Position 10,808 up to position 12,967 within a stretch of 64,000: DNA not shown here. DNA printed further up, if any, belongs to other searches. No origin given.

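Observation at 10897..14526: AT-rich two-gene module at the tmRNA 3' flank: B12-radical-SAM enzyme with a PqqD-like domain plus a large polytopic membrane protein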

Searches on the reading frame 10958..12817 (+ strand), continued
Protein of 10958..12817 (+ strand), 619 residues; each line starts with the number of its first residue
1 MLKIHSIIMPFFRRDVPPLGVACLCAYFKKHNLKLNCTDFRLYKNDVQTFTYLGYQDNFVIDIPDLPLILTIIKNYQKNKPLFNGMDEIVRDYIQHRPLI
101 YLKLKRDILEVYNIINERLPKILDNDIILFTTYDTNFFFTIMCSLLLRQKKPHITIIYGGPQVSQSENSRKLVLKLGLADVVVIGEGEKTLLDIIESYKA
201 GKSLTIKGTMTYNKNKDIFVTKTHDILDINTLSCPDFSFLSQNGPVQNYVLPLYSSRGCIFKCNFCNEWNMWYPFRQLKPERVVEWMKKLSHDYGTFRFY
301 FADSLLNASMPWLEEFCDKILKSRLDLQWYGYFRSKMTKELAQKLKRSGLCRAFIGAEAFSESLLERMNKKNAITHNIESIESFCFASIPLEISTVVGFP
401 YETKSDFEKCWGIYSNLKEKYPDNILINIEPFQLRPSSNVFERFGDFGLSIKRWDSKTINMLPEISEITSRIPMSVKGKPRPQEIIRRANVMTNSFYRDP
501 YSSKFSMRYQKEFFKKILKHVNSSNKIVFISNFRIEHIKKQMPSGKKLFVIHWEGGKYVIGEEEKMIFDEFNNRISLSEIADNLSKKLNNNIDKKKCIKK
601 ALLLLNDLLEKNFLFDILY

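Call 15: find_encoding_contigs(protein=P0009, flank=8000, max_places=2)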
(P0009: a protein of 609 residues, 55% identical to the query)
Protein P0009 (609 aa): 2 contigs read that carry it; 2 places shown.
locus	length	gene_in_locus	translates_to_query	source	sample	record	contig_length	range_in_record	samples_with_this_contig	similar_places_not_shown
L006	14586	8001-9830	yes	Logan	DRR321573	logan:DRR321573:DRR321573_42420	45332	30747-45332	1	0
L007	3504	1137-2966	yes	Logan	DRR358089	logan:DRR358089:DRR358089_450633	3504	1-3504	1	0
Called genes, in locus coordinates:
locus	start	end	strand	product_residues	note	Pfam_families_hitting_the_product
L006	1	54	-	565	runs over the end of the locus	PF14907:NTP_transf_5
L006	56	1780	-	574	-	PF00664:ABC_membrane, PF00005:ABC_tran, PF02463:SMC_N (faint)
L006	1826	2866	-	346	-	PF04055:Radical_SAM, PF13353:Fer4_12 (weak)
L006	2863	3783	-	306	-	PF27840:ScmC (weak)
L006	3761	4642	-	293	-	PF04055:Radical_SAM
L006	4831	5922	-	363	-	PF04055:Radical_SAM, PF13353:Fer4_12 (weak)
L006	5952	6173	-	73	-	-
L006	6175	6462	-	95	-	PF05402:PqqD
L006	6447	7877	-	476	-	PF08241:Methyltransf_11, PF13649:Methyltransf_25 (weak)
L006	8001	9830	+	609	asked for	PF04055:Radical_SAM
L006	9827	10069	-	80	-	-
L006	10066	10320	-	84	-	-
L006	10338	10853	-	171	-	PF03551:PadR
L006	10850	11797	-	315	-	PF03255:ACCA, PF01039:Carboxyl_trans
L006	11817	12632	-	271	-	PF01476:LysM, PF23473:LysM3_LYK4_5 (faint), PF03734:YkuD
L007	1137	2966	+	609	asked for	PF04055:Radical_SAM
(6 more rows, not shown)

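Call 35: find_related_loci(query=A2, collection=metagenome_contigs, flank=10000)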
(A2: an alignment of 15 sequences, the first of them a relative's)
Query A2 (619 aa) in metagenome_contigs; peptide patterns used: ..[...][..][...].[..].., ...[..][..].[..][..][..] (x = any residue, [..] = any of these).
600 stretches matched a pattern (row limit reached: there are more); 421 encode a relative of the query (tblastn E <= 1e-3); the best 80 are kept; 80 distinct loci.
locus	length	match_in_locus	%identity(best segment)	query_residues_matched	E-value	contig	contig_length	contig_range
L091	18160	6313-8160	57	1-618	0e+0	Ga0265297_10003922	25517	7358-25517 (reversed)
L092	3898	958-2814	55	1-617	0e+0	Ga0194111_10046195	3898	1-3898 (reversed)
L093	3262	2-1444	54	139-617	7e-179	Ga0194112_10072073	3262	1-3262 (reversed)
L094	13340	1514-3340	42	4-610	1e-136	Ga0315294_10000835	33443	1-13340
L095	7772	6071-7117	30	106-453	2e-43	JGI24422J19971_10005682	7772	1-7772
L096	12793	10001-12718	27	2-449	6e-38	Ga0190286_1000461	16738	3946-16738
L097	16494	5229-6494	27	7-462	6e-35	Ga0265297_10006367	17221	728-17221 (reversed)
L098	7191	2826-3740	31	138-441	4e-31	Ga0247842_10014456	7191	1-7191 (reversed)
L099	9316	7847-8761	31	138-441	4e-31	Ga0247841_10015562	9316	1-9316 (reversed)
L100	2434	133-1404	25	3-419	2e-31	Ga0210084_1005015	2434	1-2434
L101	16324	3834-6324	27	2-469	4e-30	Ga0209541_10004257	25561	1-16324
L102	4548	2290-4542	28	2-409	1e-28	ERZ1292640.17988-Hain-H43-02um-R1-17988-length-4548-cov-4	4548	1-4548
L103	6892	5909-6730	29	174-441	5e-26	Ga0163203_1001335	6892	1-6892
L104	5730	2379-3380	28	116-441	4e-25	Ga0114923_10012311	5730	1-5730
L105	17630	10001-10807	28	179-441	8e-25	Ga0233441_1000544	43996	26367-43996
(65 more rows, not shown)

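Call 36: find_encoding_contigs(protein=P0007, flank=8000, max_places=2)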
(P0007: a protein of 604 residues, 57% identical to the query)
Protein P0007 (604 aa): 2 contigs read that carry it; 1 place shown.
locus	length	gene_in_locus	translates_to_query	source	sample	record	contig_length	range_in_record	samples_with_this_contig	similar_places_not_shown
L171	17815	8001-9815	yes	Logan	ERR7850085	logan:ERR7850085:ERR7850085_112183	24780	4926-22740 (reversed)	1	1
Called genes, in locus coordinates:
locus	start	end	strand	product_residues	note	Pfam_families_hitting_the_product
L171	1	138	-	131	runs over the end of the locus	PF07291:MauE (weak), PF07681:DoxX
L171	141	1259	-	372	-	PF01266:DAO (faint), PF07992:Pyr_redox_2, PF13454:NAD_binding_9 (faint), PF13738:Pyr_redox_3 (faint), PF00070:Pyr_redox (weak)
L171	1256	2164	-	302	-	PF01040:UbiA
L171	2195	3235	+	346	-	PF00348:polyprenyl_synt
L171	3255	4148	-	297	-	PF25062:ARM_TT21_N (faint), PF13424:TPR_12 (faint), PF23914:TPR_CcmH_CycH (weak), PF00515:TPR_1 (faint), PF07719:TPR_2 (faint), PF13414:TPR_11 (faint), PF14559:TPR_19, PF13181:TPR_8 (weak), +6 more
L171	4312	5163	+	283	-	PF02401:LYTB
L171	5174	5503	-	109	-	-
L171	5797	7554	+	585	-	PF05228:CHASE4, PF00512:HisKA, PF02518:HATPase_c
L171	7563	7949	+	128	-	PF00072:Response_reg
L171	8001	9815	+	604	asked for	PF04055:Radical_SAM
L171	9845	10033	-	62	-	-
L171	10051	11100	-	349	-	PF13472:Lipase_GDSL_2 (faint)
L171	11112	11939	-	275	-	PF13489:Methyltransf_23 (weak), PF13847:Methyltransf_31, PF08241:Methyltransf_11, PF08242:Methyltransf_12, PF13649:Methyltransf_25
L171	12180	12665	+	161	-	-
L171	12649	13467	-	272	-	PF12146:Hydrolase_4, PF20408:Abhydrolase_11 (weak), PF00561:Abhydrolase_1 (weak), PF00326:Peptidase_S9 (weak)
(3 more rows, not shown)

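Call 37: find_encoding_contigs(protein=P0017, flank=8000, max_places=1)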
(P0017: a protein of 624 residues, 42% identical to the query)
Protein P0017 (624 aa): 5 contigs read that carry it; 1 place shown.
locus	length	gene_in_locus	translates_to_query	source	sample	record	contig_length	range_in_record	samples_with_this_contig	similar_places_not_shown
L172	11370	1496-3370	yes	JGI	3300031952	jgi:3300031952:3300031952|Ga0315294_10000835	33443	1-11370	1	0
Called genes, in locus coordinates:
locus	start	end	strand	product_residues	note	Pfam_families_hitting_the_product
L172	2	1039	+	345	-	?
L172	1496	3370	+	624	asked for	PF02310:B12-binding (faint), PF04055:Radical_SAM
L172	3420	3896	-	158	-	PF01078:Mg_chelatase, PF13335:Mg_chelatase_C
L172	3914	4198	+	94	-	-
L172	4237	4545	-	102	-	-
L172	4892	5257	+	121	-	PF13560:HTH_31, PF01381:HTH_3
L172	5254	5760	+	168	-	PF06114:Peptidase_M78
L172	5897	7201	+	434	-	PF01555:N6_N4_Mtase, PF00565:SNase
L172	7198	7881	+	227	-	PF09568:RE_MjaI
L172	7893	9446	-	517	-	PF13541:ChlI, PF00493:MCM (faint), PF01078:Mg_chelatase, PF07728:AAA_5 (weak), PF13335:Mg_chelatase_C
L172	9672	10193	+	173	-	-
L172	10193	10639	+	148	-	PF02681:DUF212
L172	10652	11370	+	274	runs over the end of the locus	PF23473:LysM3_LYK4_5 (faint), PF01476:LysM, PF03734:YkuD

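Call 38: find_encoding_contigs(protein=P0012, flank=8000, max_places=1)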
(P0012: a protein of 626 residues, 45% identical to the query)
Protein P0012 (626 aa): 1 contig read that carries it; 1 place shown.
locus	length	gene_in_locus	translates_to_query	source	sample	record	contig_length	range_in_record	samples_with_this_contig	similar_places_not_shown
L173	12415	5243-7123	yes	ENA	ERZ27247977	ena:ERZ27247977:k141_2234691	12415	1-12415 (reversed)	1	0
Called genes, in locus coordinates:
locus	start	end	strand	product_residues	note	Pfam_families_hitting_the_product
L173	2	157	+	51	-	?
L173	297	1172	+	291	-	PF21687:T2SSK_1st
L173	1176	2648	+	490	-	PF11104:PilM_2, PF05137:PilN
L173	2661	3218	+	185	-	PF04350:PilO (weak)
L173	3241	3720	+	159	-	-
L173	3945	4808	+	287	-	PF13578:Methyltransf_24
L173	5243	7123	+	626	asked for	PF02310:B12-binding, PF04055:Radical_SAM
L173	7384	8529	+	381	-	PF00919:UPF0004, PF04055:Radical_SAM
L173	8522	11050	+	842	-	PF07719:TPR_2 (faint), PF13432:TPR_16 (weak), PF13525:YfiO, PF21545:T7SS_EccA1_N (weak), PF12895:ANAPC3 (weak), PF13432:TPR_16 (weak), PF00515:TPR_1 (weak), PF13424:TPR_12, +15 more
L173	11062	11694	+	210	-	PF01618:MotA_ExbB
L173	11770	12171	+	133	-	PF02472:ExbD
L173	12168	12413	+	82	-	?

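Call 39: find_encoding_contigs(protein=P0003, flank=8000, max_places=1)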
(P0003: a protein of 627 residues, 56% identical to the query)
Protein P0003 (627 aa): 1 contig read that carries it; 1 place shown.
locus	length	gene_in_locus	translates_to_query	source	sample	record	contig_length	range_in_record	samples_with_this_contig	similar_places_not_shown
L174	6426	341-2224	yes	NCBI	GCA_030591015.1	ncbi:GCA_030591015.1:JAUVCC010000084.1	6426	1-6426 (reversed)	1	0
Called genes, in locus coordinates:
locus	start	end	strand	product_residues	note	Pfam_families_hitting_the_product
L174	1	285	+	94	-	?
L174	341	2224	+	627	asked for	PF02310:B12-binding (faint), PF04055:Radical_SAM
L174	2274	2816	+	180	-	-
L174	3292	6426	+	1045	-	?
